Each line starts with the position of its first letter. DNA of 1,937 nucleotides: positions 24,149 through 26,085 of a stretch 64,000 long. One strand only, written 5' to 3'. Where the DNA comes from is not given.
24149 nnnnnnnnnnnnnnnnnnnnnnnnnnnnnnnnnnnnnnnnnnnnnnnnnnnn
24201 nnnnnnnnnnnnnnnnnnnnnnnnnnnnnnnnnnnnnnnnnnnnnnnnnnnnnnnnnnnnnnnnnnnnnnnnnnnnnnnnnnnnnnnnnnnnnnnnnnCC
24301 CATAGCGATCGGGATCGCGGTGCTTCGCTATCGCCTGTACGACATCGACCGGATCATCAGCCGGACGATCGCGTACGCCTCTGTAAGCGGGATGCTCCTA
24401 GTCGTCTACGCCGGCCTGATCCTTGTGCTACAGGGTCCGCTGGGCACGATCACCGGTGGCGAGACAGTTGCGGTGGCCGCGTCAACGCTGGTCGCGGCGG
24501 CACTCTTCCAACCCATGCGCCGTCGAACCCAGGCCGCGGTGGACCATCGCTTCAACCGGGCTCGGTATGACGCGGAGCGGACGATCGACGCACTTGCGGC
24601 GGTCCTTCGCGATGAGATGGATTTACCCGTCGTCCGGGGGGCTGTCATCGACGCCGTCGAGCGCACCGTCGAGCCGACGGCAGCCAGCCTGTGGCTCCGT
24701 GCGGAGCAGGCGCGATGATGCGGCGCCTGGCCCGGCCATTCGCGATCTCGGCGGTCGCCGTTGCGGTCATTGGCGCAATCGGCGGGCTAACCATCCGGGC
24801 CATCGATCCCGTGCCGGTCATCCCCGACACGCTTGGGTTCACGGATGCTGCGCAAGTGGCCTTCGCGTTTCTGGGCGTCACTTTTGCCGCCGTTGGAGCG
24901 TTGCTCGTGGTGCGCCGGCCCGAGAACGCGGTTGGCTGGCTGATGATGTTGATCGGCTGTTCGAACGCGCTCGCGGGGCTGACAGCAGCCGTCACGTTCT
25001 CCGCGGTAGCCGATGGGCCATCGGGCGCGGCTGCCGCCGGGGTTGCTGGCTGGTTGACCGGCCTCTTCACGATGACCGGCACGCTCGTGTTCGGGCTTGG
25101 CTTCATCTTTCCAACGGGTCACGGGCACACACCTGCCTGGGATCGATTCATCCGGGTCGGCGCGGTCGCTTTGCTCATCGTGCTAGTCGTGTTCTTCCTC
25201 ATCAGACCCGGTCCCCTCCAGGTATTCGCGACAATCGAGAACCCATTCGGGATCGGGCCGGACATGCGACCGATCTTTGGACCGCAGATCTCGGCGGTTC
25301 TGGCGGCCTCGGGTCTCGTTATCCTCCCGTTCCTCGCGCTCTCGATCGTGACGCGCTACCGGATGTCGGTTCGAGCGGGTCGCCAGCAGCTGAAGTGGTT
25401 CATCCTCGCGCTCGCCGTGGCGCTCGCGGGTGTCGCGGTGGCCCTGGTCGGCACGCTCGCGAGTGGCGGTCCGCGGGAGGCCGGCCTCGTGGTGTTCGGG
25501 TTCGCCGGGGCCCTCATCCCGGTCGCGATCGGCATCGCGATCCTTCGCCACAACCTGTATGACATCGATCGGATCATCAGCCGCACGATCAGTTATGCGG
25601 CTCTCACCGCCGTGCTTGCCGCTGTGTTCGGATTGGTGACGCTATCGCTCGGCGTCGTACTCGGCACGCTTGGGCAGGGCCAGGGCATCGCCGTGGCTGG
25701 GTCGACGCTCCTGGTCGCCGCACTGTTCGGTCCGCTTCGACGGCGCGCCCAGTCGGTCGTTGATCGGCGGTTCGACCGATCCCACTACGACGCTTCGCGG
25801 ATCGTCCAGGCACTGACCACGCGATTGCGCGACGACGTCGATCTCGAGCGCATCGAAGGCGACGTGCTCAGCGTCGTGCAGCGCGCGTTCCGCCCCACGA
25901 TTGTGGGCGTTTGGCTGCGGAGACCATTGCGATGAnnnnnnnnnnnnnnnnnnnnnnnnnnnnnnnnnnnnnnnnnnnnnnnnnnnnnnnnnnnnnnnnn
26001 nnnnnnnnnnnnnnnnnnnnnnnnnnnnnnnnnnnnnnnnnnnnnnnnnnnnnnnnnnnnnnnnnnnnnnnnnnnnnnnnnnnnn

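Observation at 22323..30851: Seven tandem, ATGA-coupled paralogs of a kinase-less polytopic 'sensor-like' membrane protein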

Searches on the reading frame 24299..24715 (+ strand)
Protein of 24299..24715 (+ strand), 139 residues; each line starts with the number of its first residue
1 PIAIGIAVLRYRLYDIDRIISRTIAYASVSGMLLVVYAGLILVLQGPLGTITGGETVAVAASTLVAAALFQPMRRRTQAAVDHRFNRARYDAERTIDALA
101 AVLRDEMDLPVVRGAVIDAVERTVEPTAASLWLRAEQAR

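Call 50: search_protein_representatives(alignment_id=A3)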
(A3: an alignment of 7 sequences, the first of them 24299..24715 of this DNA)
Query: 7 sequences, 138 profile positions. Proteins with E-value up to 0.001 (for the whole library): 26172; up to 1e-10: 13719; up to 1e-30: 6027. The best 150 are listed.
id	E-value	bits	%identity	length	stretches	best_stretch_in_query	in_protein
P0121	6.1e-75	266.4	-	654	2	1-135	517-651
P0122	2.9e-74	264.2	-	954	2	1-136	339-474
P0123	3.1e-73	260.9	-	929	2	1-135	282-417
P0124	2.2e-61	222.5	-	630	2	1-136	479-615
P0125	5.2e-61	221.3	-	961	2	1-136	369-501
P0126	2.2e-60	219.3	-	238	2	1-137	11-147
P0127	1.1e-59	217.0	-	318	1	1-137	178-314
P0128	9.2e-59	214.0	-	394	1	1-137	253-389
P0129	3.2e-58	212.2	-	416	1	1-136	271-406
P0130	8.7e-58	210.8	-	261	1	1-138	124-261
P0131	1.1e-57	210.5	-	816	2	30-135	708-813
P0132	4.5e-57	208.5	-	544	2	1-119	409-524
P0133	4.6e-57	208.5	-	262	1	1-137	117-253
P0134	6.9e-57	207.9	-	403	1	1-137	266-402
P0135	7.4e-57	207.8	-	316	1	1-136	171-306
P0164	1.2e-54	200.7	-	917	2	1-134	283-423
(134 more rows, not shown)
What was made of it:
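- The top hits are about 400 aa and end with the module (call 50). The kinase-less form is the family norm: 6,027 clusters at E<=1e-30, with top hits ending at the module (call 50).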

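Call 62: search_protein_families(library=pfam, proteins=[P0122, P0123, P0125, P0164], max_evalue=0.1)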
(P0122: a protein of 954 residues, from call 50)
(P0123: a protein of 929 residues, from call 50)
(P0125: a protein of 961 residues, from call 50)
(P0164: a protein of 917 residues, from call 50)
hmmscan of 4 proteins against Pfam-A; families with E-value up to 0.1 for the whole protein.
P0122 (954 aa): 3 families
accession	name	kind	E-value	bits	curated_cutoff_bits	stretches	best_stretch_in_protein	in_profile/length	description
PF13180.12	PDZ_2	-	4.5e-07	30.5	27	1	44-100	15-70/80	PDZ domain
PF17820.7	PDZ_6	-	0.00052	20.2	27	1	50-98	6-53/54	PDZ domain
PF00595.29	PDZ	-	0.0015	19.3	23.2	1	42-77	26-60/81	PDZ domain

P0123 (929 aa): 0 families

P0125 (961 aa): 0 families

P0164 (917 aa): 0 families

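Call 83: predict_structure(alignment_id=A4)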
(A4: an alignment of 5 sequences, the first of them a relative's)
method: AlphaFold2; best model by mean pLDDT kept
length: 917 residues; sequences in the alignment: 5
mean_pLDDT: 51.9   pTM: 0.41
mean pLDDT of the five models: 51.9, 51.4, 49.7, 49.6, 46.4
residues with pLDDT >= 90: 0; 70-90: 64; 50-70: 471; < 50: 382
segments of 3 or more residues with pLDDT < 50: 1-88, 138-148, 164-169, 261-264, 290-314, 363-386, 389-396, 407-484, 528-533, 633-639, 731-733, 735-743, 774-789, 816-820, 853-862, 871-917
pLDDT, mean of each block of 10 residues (from residue 1): 31 37 46 47 46 44 41 39 47 55 57 52 58 52 43 51 46 59 62 55 59 63 59 63 66 58 49 57 56 40 44 49 51 50 52 52 45 41 48 47 48 30 25 27 26 29 28 35 53 70 74 61 50 54 55 64 72 67 67 70 66 73 67 49 64 72 59 64 64 57 55 65 58 45 51 59 61 46 46 52 58 51 60 64 58 47 49 46 42 28 34 33
secondary structure, 60 per line:
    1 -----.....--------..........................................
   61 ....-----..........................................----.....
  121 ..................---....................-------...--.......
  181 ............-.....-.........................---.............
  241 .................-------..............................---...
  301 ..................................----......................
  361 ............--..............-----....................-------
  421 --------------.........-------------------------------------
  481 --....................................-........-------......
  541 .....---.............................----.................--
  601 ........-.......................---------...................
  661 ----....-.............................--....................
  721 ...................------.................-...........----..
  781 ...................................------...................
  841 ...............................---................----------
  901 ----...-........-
elements in order (helices of 4 or more, strands of 3 or more residues): H6-10 H19-64 H70-111 H116-138 H142-161 H174-192 H194-198 H200-224 H228-257 H265-294 H298-334 H339-372 H375-388 H394-413 H435-443 H483-518 H520-527 H535-545 H549-577 H582-598 H601-608 H610-632 H642-660 H665-668 H670-698 H701-739 H746-762 H764-774 H779-815 H822-871 H875-890 H909-916
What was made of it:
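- The AF2 model of a natural F-F fusion was too poor to show a dimer (pLDDT 52, call 83).
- Tried and rejected: The model had pLDDT 52 and pTM 0.41 and was unusable (call 83).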

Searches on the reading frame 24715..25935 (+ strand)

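Call 3: search_protein_families(library=pfam, proteins=[window:24715-25935:+], max_evalue=1)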
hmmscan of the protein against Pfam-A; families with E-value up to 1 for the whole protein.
window:24715-25935:+ (406 aa): 2 families
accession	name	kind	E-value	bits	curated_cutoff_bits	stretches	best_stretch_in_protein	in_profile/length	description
PF03845.19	Spore_permease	-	0.21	10.9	23.4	1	156-237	139-220/321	Spore germination protein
PF05802.16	SctB2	-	0.77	10.6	26.5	0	288-324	46-89/162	SPI-2 type 3 secretion system translocon protein SctB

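Call 4: search_protein_families(library=ncbifam, proteins=[window:24715-25935:+], max_evalue=1)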
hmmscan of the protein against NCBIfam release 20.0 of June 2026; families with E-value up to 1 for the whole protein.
window:24715-25935:+ (406 aa): 1 family
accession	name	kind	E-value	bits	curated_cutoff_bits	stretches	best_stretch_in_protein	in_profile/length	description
TIGR02916.1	PEP_his_kin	equivalog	0.37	9.3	300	1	192-362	127-305/679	XrtA/PEP-CTERM system histidine kinase PrsK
